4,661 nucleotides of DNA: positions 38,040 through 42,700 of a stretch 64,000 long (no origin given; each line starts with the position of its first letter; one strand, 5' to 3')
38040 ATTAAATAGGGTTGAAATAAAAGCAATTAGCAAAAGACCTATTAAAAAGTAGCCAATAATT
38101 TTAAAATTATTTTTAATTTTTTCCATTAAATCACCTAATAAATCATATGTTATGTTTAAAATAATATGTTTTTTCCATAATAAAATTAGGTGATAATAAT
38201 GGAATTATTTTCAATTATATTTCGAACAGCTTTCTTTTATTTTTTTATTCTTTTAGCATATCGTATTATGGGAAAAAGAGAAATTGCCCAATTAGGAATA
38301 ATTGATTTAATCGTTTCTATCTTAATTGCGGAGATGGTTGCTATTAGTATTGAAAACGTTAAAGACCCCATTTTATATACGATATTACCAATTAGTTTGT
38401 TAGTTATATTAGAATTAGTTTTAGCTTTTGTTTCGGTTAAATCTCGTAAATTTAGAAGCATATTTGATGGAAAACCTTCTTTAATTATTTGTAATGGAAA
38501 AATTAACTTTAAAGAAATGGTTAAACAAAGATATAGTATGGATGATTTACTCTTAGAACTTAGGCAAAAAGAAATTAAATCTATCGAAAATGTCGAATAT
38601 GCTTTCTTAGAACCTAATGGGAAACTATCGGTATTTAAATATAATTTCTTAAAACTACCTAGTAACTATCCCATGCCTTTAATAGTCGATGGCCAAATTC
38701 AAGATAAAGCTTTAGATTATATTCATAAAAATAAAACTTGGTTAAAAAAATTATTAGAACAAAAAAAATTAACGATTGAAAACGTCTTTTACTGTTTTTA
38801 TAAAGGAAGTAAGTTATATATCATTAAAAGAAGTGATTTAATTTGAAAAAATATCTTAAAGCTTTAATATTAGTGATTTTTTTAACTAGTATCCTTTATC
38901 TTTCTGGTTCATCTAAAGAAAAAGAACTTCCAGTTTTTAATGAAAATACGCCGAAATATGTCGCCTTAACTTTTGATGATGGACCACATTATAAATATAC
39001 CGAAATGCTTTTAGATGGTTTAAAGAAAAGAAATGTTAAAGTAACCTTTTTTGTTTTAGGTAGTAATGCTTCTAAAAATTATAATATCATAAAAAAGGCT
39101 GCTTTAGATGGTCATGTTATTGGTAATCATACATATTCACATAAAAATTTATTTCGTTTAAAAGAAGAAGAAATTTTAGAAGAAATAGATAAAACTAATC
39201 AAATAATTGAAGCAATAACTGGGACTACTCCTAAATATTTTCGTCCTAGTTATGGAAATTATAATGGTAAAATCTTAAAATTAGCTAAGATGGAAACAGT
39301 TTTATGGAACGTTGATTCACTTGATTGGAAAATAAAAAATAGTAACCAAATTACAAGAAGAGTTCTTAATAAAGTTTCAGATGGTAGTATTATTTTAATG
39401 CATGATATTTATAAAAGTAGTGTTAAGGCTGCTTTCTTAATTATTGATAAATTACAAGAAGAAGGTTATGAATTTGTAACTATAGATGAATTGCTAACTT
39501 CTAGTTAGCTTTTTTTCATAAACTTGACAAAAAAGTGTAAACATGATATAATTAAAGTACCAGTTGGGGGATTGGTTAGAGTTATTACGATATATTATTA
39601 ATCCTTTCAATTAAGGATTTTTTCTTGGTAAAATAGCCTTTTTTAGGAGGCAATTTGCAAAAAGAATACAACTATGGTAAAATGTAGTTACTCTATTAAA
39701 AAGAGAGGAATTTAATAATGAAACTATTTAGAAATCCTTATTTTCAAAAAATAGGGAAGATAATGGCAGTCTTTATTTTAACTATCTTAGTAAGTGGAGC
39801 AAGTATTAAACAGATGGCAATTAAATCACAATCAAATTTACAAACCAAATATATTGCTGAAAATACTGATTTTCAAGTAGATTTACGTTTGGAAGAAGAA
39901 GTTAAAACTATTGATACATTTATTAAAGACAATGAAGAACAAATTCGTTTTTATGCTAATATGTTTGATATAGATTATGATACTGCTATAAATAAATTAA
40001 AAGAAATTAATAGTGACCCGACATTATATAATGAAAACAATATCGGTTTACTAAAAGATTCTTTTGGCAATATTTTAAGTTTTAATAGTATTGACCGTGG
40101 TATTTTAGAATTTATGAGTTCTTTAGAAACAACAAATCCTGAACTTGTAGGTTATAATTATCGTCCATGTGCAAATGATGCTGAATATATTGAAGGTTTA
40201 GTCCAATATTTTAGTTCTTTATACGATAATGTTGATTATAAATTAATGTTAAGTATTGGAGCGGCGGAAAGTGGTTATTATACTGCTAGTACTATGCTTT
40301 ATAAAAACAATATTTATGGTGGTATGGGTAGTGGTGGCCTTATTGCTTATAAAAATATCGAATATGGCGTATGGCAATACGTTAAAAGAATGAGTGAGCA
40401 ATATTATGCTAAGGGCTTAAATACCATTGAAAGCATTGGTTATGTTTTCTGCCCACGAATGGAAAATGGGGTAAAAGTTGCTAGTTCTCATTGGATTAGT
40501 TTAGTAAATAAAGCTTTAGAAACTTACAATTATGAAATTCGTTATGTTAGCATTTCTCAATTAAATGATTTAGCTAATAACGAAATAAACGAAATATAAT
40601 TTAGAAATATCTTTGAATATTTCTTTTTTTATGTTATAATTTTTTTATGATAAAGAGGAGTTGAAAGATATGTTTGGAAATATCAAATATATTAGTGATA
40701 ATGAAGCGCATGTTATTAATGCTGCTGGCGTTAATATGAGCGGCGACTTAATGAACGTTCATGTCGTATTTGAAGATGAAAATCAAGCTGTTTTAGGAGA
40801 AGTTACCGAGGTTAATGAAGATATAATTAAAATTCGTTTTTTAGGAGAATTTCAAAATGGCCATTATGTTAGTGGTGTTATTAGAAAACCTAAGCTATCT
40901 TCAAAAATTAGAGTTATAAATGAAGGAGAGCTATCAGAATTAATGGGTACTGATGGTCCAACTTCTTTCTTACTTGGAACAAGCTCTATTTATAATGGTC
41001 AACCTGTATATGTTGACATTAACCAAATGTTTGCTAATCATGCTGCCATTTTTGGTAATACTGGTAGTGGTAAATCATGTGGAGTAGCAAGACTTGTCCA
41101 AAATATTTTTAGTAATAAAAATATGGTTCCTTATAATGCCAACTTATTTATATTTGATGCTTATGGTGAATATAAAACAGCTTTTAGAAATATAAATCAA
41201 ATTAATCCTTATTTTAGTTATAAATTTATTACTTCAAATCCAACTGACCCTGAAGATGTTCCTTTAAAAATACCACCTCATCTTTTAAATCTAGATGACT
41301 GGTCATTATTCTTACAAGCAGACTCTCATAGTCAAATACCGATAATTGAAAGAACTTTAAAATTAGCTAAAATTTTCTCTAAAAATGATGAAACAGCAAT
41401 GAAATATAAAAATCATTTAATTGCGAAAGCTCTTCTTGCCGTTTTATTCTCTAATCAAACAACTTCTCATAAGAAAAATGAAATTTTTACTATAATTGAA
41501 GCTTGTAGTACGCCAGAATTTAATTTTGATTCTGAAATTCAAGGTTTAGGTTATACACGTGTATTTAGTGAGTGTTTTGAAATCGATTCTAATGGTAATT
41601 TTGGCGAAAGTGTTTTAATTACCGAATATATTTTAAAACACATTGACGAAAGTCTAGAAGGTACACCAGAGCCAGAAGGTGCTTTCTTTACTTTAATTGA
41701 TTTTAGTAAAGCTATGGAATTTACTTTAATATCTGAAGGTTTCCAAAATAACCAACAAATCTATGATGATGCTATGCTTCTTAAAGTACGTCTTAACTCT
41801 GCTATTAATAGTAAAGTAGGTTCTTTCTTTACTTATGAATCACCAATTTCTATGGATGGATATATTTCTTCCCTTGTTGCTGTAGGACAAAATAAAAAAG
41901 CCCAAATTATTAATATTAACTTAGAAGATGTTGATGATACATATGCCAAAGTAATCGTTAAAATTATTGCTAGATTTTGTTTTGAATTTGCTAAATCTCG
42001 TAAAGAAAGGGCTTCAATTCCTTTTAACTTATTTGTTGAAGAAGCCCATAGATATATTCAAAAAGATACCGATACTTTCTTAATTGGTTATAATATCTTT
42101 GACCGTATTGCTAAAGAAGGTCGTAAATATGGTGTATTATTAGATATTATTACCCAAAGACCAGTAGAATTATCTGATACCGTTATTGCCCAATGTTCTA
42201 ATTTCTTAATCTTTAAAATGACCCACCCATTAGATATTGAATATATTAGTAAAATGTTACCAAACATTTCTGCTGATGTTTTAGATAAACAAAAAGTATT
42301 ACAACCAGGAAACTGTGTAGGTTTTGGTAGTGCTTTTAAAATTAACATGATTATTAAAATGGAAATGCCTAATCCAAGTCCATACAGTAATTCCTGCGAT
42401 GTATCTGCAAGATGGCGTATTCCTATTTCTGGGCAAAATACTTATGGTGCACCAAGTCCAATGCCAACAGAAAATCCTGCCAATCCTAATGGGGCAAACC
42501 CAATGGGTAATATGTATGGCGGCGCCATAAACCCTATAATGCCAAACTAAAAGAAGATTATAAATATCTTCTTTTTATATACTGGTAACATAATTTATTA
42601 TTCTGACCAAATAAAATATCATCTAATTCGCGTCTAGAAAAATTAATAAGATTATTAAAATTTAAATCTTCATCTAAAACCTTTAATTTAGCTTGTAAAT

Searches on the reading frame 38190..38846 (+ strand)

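Call 14: search_protein_families(library=pfam, proteins=[window:38190-38846:+])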
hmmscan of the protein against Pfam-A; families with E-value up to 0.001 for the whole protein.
window:38190-38846:+ (218 aa): 1 family
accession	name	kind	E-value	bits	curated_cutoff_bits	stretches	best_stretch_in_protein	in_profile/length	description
PF04239.17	DUF421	-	7e-40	135.9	23.6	1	84-204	2-128/129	YetF C-terminal domain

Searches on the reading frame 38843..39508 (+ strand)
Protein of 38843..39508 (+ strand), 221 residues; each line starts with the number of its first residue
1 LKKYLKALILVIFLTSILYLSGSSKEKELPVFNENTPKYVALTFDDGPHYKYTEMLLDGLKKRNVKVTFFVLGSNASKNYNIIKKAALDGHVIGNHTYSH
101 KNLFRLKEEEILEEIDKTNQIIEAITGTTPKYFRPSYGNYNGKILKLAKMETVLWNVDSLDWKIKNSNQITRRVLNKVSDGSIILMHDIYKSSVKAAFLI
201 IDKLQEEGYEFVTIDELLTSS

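Call 14: search_protein_families(library=pfam, proteins=[window:38843-39508:+])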
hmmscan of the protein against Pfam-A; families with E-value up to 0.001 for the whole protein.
window:38843-39508:+ (221 aa): 1 family
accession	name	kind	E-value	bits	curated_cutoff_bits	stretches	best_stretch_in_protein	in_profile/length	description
PF01522.26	Polysacc_deac_1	-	1.5e-37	128.8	23.1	1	34-149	3-117/124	Polysaccharide deacetylase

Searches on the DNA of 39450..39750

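Call 9: search_rna_families(source=window, start=39450, end=39750, threshold=evalue, max_evalue=10)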
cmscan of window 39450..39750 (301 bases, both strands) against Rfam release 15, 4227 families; matches with E-value up to 10: 5.
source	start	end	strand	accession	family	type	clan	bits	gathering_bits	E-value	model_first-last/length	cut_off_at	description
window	39527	39624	+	RF02452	ncr1575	Gene; sRNA;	-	18.5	60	2.3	1-212/212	no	Bacillus sRNA ncr1575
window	39688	39744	+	RF02371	PyrG_leader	Cis-reg; leader;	-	17.1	65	8.4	1-78/78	no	PyrG leader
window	39505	39565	+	RF02075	STnc230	Gene; sRNA;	-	16.6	50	6.4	1-83/83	no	Enterobacterial sRNA STnc230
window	39589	39642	+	RF00078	MicA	Gene; sRNA;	-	16.5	41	3.7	1-75/75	no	MicA sRNA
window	39450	39515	+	RF02431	SpF22_sRNA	Gene; sRNA;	-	14.3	55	2.2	22-140/140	5'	Streptococcus sRNA SpF22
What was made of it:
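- Closest known: Bacillus subtilis pyrG leader. Different: Rfam's PyrG_leader model gives only a 17-bit chance hit elsewhere, at 39688-39744 (call 9).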

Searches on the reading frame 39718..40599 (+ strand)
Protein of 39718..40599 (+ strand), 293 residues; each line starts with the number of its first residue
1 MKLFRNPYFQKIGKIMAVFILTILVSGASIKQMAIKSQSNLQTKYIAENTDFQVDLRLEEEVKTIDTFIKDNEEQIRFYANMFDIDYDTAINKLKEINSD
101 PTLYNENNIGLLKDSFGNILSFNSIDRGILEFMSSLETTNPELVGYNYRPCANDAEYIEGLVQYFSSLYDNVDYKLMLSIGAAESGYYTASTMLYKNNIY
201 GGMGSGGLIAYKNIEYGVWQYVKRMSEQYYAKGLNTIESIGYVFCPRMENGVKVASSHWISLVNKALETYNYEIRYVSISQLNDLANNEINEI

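Call 14: search_protein_families(library=pfam, proteins=[window:39718-40599:+])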
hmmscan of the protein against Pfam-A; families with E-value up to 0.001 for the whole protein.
window:39718-40599:+ (293 aa): 0 families

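Call 39: find_homologous_proteins(query=window:39718-40599:+, max_evalue=0.00001)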
Query window:39718-40599:+ (293 aa): 126 proteins with E <= 0.00001 among 975 candidates; the best 120 are listed.
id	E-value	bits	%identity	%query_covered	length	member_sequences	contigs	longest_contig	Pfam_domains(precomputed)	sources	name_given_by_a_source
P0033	1.5e-144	499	80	100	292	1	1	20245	-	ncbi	-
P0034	1.6e-136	472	72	100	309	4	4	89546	-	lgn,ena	-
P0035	1.7e-132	459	98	74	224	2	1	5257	-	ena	-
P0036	1.1e-129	450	72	99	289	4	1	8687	-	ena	-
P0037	7.9e-129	447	70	100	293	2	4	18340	-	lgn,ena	-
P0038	3.8e-117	409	64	99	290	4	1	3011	-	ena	-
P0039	2.3e-107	377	60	99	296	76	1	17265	-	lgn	-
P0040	6.9e-106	372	57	99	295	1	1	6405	-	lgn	-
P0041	1.6e-103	364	61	97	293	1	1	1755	-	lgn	-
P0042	9.7e-97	342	56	100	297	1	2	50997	-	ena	-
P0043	7.4e-96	339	55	99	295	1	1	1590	-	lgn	-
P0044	3.9e-93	330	57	100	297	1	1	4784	-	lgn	-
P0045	5.1e-93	330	56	97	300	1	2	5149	-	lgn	-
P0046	5.2e-93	330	53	97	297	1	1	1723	-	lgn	-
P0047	7.3e-92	326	54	99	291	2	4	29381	-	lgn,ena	-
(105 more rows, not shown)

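Call 40: find_encoding_contigs(protein=P0033, flank=10000, max_places=1)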
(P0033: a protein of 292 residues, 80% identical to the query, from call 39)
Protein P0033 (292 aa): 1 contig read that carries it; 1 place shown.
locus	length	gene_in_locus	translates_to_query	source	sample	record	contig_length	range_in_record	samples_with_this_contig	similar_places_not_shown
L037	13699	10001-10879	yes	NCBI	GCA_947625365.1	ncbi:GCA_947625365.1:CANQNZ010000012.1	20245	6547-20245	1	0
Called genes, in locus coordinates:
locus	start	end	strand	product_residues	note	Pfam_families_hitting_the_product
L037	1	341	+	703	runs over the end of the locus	PF13567:DUF4131, PF03772:Competence, PF00753:Lactamase_B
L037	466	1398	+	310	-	PF06144:DNA_pol3_delta, PF21694:DNA_pol3_delta_C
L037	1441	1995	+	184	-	PF01330:RuvA_N, PF14520:HHH_5, PF07499:RuvA_C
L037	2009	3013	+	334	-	PF05496:RuvB_N, PF13173:AAA_14 (weak), PF00004:AAA, PF07728:AAA_5, PF17864:AAA_lid_4, PF05491:WHD_RuvB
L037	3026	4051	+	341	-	PF02547:Queuosine_synth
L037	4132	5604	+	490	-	PF01551:Peptidase_M23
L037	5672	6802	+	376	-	PF01702:TGT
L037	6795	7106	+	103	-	-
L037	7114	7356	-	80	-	PF01381:HTH_3, PF13443:HTH_26 (weak)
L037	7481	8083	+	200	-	-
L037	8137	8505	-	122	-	PF12670:DUF3792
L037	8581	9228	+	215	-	PF04239:DUF421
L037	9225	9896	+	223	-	PF01522:Polysacc_deac_1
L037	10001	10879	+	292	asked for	-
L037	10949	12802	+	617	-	PF01580:FtsK_SpoIIIE (faint), PF01935:DUF87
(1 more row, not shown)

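Call 41: find_encoding_contigs(protein=P0034, flank=10000, max_places=1)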
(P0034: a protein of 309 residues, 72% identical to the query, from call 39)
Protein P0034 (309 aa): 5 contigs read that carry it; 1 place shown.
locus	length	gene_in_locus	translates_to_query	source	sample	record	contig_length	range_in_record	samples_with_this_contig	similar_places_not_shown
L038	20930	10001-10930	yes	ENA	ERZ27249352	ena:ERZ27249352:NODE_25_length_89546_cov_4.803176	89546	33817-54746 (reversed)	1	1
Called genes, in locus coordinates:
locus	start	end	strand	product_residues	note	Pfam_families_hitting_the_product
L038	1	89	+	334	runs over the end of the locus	PF05496:RuvB_N, PF13173:AAA_14 (weak), PF00004:AAA, PF07728:AAA_5, PF17864:AAA_lid_4, PF05491:WHD_RuvB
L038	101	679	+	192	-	-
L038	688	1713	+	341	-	PF02547:Queuosine_synth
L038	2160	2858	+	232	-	PF05116:S6PP, PF08282:Hydrolase_3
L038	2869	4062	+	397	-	PF07690:MFS_1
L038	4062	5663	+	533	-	PF01551:Peptidase_M23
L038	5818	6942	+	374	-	PF01702:TGT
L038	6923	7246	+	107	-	-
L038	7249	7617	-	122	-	PF12670:DUF3792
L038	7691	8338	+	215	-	PF04239:DUF421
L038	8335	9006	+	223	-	PF01522:Polysacc_deac_1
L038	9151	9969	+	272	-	-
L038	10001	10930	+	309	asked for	-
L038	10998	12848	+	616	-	PF01580:FtsK_SpoIIIE (weak), PF01935:DUF87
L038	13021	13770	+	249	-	PF00899:ThiF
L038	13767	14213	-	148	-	-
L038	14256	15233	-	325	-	PF01210:NAD_Gly3P_dh_N, PF02558:ApbA, PF07479:NAD_Gly3P_dh_C, PF20618:GPD_NAD_C_bact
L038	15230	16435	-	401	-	PF05496:RuvB_N, PF00004:AAA, PF21960:RCF1-5-like_lid (faint), PF16193:AAA_assoc_2, PF12002:MgsA_C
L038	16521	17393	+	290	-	PF02899:Phage_int_SAM_1, PF13495:Phage_int_SAM_4 (weak), PF00589:Phage_integrase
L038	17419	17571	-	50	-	-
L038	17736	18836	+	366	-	-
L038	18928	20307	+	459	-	PF01381:HTH_3, PF12844:HTH_19, PF13443:HTH_26 (weak), PF13560:HTH_31 (weak)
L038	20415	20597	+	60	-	-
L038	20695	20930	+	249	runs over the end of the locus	PF02535:Zip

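Call 42: find_encoding_contigs(protein=P0036, flank=10000, max_places=1)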
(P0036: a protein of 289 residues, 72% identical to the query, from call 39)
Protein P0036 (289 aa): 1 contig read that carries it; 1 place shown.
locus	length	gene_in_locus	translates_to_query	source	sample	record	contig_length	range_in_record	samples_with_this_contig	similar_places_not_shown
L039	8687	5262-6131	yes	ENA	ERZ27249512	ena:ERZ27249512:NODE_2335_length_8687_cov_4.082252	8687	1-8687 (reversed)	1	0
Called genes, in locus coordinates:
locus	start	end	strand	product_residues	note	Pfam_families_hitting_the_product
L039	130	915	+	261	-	-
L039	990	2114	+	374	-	PF01702:TGT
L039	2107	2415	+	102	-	-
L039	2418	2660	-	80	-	PF01381:HTH_3, PF13443:HTH_26 (weak)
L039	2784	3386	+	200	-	PF13828:DUF4190 (weak)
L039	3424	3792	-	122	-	PF12670:DUF3792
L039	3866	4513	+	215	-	PF04239:DUF421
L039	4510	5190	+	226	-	PF01522:Polysacc_deac_1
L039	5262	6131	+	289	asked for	-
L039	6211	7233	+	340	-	PF08240:ADH_N, PF16912:Glu_dehyd_C, PF00107:ADH_zinc_N, PF13602:ADH_zinc_N_2 (weak)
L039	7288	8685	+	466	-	?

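Call 43: find_encoding_contigs(protein=P0037, flank=10000, max_places=1)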
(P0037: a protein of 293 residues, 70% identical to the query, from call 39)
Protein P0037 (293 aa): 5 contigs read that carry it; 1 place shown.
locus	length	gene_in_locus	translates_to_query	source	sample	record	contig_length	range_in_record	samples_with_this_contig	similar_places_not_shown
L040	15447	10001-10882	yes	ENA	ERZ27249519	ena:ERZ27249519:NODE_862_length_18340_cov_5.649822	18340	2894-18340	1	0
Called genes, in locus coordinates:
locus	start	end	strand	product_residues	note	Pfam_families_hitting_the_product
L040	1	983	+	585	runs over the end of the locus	PF13567:DUF4131 (weak), PF03772:Competence, PF00753:Lactamase_B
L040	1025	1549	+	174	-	-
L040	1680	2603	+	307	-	PF06144:DNA_pol3_delta, PF21694:DNA_pol3_delta_C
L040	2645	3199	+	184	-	PF01330:RuvA_N, PF14520:HHH_5, PF07499:RuvA_C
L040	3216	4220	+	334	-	PF06068:TIP49 (faint), PF05496:RuvB_N, PF01078:Mg_chelatase (faint), PF13173:AAA_14 (weak), PF00004:AAA, PF07728:AAA_5, PF17864:AAA_lid_4, PF05491:WHD_RuvB, +1 more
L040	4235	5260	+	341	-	PF02547:Queuosine_synth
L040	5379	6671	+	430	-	PF01551:Peptidase_M23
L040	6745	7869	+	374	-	PF01702:TGT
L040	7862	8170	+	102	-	-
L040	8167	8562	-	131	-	PF12670:DUF3792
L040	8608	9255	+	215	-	PF04239:DUF421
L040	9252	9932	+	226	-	PF01522:Polysacc_deac_1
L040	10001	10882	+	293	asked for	-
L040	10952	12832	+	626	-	PF01580:FtsK_SpoIIIE (weak), PF01935:DUF87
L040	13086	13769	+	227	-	PF00899:ThiF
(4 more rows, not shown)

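Call 46: search_protein_families(library=pfam, proteins=[L038:9151-9969:+], max_evalue=1)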
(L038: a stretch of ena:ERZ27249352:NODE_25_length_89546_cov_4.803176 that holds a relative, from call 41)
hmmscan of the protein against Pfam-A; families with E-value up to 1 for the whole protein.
L038:9151-9969:+ (272 aa): 15 families
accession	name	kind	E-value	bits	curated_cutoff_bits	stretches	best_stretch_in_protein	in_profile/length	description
PF06005.17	ZapB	-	0.0052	17.7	31.5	1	32-75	6-49/71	Cell division protein ZapB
PF05859.17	Mis12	-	0.01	16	25.7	1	36-113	125-195/231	Mis12 protein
PF08286.16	Spc24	-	0.015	16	25.3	1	42-81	9-44/109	Spc24 subunit of Ndc80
PF01763.21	Herpes_UL6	-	0.015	14.3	27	1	32-88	366-422/562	Herpesvirus UL6 like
PF05622.17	HOOK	-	0.019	14.2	35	1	40-88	4-50/514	HOOK protein coiled-coil region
PF10779.14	XhlA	-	0.034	14.7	34.7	1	34-72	8-46/67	Haemolysin XhlA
PF13148.11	DUF3987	-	0.05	13.2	27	1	19-129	55-172/364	Protein of unknown function (DUF3987)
PF15460.11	SAS4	-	0.052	14.1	24.4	1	30-80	6-54/99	Something about silencing, SAS, complex subunit 4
PF13870.11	CCDC113_CCDC96_CC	-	0.074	13.2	31.6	1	3-73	64-134/177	CCDC113/CCDC96, coiled-coil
PF01920.25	Prefoldin_2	-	0.079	13.4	27.6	1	33-70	65-102/106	Prefoldin subunit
PF06156.18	YabA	-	0.085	13.9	30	1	33-101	11-78/103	Initiation control protein YabA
PF04102.17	SlyX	-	0.091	13.9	30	1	36-73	9-46/67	SlyX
PF16888.10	YwqH-like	-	0.33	11.7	33.7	1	45-96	4-54/123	YwqH-like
PF17253.7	DUF5320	-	0.48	12.1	27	0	42-72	64-94/99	Family of unknown function (DUF5320)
PF04977.20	DivIC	-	0.7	10.2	28.9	0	37-64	24-51/80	Septum formation initiator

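Call 71: search_protein_families(library=ncbifam, proteins=[L038:9151-9969:+, window:39718-40599:+], max_evalue=0.01)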
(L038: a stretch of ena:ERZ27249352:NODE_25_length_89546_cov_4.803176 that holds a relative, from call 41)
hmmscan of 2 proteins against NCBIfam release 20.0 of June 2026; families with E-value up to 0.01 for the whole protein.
L038:9151-9969:+ (272 aa): 7 families
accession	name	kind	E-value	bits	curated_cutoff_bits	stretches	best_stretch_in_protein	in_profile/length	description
NF047408.1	SA0632_fam_LP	equivalog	9.7e-07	28.4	70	1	12-72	2-57/68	SA0632 family lipoprotein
NF040598.1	Ala_zip_lipo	subfamily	0.00018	21.9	43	1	14-71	2-63/90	Lpp/OprI family alanine-zipper lipoprotein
NF046104.1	PptglHdxlasePcsB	equivalog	0.00019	20.8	450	1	15-73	6-68/400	peptidoglycan hydrolase PcsB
NF045487.1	ASRP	equivalog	0.00069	18.3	300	1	33-84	365-415/593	archaea-specific SMC-related protein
TIGR02169.1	SMC_prok_A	equivalog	0.0034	15.1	729.4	1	34-95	749-810/1165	chromosome segregation protein SMC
TIGR04527.1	mycoplas_twoTM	subfamily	0.0089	15.7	125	0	27-111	63-131/248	MG_279/MG_280 family protein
NF040697.1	VPA1267_fam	equivalog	0.0095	16.1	90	0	34-72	94-132/143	VPA1267 family protein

window:39718-40599:+ (293 aa): 0 families

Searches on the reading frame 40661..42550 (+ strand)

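Call 14: search_protein_families(library=pfam, proteins=[window:40661-42550:+])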
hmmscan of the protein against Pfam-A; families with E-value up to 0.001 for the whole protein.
window:40661-42550:+ (629 aa): 2 families
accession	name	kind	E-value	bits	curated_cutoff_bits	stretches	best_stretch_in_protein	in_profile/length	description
PF01935.23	DUF87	-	6e-23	82.5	23.2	1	111-250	9-132/220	Helicase HerA, central domain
PF01580.24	FtsK_SpoIIIE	-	3e-07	30.5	24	1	110-166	26-78/221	FtsK/SpoIIIE family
